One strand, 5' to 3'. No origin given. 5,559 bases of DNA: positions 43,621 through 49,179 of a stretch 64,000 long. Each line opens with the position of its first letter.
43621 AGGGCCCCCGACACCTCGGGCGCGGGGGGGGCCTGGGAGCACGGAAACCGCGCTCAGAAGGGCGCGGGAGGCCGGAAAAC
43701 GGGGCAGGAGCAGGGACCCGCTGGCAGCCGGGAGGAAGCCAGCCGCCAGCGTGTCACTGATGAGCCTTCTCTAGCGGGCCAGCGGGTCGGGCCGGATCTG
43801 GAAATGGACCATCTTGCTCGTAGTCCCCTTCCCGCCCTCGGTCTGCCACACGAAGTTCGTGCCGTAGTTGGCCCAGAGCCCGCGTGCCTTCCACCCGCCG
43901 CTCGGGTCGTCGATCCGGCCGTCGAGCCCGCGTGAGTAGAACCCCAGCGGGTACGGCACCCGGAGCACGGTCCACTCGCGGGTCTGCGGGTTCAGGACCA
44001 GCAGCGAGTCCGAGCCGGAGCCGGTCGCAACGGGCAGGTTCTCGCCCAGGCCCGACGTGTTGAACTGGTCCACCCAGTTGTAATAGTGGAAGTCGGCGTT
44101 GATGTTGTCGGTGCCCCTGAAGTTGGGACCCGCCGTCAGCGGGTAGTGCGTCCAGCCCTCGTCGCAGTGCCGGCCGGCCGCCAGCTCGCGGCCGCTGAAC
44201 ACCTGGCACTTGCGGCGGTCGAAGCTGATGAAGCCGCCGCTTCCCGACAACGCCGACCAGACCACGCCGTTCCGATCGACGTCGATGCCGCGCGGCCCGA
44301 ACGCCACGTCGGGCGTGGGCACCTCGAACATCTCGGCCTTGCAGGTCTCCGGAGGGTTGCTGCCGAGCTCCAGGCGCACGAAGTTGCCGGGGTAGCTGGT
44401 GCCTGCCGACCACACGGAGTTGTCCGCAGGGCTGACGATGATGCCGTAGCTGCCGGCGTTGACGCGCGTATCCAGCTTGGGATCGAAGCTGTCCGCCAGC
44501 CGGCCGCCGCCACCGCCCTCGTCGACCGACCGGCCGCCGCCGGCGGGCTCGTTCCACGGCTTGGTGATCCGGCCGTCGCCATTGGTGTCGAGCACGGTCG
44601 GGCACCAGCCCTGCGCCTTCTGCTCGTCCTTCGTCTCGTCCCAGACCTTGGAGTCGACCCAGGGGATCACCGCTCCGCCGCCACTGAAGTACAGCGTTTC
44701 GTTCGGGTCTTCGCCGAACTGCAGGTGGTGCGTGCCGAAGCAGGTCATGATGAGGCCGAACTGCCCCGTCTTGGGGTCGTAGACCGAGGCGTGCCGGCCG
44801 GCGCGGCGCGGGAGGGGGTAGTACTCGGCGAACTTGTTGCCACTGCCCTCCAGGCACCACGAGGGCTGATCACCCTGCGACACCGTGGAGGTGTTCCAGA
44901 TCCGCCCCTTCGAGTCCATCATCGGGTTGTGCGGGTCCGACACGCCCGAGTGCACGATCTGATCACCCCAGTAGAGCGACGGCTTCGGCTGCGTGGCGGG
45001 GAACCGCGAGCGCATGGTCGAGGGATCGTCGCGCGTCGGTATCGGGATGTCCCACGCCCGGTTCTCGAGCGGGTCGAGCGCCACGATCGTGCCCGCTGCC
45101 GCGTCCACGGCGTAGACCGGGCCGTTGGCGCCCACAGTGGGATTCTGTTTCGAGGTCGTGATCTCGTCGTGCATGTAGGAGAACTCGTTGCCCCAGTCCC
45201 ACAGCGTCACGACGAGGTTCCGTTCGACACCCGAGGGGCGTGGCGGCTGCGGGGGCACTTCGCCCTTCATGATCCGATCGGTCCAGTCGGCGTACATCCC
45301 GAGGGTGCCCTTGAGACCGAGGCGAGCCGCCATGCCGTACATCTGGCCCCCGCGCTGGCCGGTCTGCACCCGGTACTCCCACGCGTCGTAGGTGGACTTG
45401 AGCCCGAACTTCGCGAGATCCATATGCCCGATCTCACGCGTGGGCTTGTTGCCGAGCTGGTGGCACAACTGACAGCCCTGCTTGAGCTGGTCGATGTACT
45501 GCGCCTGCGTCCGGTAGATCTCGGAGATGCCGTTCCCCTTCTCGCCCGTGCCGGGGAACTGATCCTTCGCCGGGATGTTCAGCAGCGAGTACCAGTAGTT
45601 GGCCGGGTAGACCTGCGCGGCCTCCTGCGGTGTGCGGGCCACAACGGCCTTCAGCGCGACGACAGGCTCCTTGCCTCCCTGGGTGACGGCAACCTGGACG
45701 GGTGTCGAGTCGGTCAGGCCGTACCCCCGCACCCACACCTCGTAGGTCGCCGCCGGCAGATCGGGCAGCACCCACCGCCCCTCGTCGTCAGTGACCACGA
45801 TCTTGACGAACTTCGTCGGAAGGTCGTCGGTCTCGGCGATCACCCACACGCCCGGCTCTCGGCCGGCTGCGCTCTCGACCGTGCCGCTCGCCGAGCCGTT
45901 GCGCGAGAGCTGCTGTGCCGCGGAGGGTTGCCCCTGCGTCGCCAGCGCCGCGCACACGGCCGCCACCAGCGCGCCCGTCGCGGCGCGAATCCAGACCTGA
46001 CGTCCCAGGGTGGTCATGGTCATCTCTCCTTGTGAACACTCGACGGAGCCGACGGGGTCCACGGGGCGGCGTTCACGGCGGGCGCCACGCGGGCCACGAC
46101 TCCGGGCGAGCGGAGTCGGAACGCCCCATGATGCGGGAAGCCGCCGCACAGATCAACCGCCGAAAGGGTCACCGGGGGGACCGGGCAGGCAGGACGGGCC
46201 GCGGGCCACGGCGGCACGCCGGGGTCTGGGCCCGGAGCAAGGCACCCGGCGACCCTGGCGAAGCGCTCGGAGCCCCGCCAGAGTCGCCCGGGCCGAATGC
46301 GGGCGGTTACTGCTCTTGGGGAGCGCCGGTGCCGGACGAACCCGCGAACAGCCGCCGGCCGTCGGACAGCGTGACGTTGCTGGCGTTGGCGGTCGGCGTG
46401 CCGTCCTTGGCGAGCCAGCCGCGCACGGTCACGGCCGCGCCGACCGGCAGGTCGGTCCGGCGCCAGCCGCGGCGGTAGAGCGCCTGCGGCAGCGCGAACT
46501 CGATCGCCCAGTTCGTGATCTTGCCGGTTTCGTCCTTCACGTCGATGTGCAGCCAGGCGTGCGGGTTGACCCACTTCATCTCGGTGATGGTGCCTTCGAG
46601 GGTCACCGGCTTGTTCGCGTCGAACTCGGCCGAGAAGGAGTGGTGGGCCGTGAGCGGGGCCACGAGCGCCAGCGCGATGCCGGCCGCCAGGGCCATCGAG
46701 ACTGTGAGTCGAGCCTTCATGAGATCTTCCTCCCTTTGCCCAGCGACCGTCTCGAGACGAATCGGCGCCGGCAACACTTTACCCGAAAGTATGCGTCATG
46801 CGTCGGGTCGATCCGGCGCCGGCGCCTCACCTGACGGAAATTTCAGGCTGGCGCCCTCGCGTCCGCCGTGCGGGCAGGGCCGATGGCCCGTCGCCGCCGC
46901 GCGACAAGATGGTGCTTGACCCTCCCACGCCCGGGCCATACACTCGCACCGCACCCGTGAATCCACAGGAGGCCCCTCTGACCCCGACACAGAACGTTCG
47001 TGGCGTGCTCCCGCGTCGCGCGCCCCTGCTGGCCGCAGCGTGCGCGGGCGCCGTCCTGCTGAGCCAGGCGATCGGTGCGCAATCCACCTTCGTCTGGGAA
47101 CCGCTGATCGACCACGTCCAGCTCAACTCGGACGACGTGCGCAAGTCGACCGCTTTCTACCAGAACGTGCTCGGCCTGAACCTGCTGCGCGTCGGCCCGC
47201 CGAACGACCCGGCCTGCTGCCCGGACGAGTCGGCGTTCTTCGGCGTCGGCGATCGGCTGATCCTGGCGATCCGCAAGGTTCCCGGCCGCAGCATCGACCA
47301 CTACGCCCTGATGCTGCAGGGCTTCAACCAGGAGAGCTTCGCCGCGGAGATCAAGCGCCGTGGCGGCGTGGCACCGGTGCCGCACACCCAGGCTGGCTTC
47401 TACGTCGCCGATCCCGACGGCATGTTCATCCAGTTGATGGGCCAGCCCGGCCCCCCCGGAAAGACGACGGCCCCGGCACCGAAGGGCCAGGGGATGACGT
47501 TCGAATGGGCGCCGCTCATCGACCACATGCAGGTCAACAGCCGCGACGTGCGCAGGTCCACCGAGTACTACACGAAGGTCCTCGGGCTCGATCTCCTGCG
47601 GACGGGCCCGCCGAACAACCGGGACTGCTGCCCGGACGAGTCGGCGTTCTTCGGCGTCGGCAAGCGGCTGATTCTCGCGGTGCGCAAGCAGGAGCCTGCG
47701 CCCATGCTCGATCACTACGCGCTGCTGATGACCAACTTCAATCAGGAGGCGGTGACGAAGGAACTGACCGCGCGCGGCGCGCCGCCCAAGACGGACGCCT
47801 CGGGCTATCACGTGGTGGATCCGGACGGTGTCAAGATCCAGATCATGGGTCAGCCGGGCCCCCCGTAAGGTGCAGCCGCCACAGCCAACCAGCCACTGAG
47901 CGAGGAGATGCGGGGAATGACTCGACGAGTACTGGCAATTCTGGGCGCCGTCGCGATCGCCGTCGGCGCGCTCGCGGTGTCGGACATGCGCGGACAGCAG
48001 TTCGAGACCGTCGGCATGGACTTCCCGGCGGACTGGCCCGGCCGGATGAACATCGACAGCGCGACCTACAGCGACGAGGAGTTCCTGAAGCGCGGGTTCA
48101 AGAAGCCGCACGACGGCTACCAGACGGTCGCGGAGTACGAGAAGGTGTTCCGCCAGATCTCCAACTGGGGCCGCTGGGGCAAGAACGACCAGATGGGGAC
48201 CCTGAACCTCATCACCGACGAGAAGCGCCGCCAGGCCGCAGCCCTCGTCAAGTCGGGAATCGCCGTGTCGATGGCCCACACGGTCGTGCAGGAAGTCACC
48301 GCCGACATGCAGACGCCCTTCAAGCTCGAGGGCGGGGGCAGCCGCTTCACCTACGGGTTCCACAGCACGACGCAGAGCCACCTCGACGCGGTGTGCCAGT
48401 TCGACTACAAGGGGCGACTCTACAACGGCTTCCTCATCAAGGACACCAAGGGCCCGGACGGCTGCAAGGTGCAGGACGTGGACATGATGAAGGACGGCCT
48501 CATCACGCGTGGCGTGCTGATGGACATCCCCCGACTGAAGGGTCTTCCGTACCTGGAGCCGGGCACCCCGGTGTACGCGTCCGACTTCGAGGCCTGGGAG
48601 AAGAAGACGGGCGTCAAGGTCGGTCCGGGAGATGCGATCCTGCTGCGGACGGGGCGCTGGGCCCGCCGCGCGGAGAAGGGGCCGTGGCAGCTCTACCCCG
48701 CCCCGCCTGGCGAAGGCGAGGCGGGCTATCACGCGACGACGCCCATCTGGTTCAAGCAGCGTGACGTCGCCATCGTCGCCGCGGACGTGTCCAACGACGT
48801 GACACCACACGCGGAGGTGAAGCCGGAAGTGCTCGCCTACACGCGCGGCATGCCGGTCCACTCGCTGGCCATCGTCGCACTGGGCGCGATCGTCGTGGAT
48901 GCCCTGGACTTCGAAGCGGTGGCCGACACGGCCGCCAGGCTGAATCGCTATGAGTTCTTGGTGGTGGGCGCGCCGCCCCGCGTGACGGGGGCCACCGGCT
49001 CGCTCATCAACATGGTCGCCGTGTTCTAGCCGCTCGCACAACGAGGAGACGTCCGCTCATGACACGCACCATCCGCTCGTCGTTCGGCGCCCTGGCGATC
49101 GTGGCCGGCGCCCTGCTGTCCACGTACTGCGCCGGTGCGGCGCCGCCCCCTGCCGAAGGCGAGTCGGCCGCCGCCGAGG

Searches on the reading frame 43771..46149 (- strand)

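Call 7: search_protein_families(library=pfam, proteins=[window:43771-46149:-], max_evalue=0.001)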
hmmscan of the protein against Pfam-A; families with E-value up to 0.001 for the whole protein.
window:43771-46149:- (792 aa): 1 family
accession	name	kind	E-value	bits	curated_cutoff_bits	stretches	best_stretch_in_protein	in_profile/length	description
PF13620.12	CarboxypepD_reg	-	6.9e-06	26.8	32.3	1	88-162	3-76/82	Carboxypeptidase regulatory-like domain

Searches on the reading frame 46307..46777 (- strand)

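Call 7: search_protein_families(library=pfam, proteins=[window:46307-46777:-], max_evalue=0.001)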
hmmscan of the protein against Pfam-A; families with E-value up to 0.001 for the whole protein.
window:46307-46777:- (156 aa): 1 family
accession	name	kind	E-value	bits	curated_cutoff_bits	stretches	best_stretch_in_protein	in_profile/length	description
PF19649.4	DUF6152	-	6.7e-32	109.9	27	1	40-128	7-94/98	Family of unknown function (DUF6152)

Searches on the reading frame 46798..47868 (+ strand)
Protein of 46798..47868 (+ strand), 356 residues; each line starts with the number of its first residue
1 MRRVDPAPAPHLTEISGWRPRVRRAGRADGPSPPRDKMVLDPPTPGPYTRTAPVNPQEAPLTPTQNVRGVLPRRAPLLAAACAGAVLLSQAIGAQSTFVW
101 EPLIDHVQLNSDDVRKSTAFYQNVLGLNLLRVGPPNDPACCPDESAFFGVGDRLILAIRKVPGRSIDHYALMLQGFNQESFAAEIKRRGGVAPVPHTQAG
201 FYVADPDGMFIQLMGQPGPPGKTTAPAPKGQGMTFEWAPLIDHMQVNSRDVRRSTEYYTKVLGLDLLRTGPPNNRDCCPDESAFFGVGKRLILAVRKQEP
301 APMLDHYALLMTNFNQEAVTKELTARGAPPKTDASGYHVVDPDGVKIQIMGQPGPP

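Call 7: search_protein_families(library=pfam, proteins=[window:46798-47868:+], max_evalue=0.001)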
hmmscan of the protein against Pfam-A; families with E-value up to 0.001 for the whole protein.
window:46798-47868:+ (356 aa): 3 families
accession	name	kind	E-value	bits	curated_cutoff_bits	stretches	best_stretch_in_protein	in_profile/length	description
PF00903.31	Glyoxalase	-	2.3e-17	63.9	20.6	2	104-212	2-120/121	Glyoxalase/Bleomycin resistance protein/Dioxygenase superfamily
PF22677.2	Ble-like_N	-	1.1e-07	31.9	24.5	1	106-130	4-28/41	Bleomycin resistance protein-like N-terminal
PF18029.7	Glyoxalase_6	-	7.3e-06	27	23.6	0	246-349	4-105/106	Glyoxalase-like domain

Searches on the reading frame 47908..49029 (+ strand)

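Call 7: search_protein_families(library=pfam, proteins=[window:47908-49029:+], max_evalue=0.001)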
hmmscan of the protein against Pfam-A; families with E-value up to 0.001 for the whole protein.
window:47908-49029:+ (373 aa): 1 family
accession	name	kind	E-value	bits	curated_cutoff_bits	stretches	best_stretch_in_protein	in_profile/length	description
PF04199.19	Cyclase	-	1.3e-11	45.3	23.1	1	147-294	20-137/142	Putative cyclase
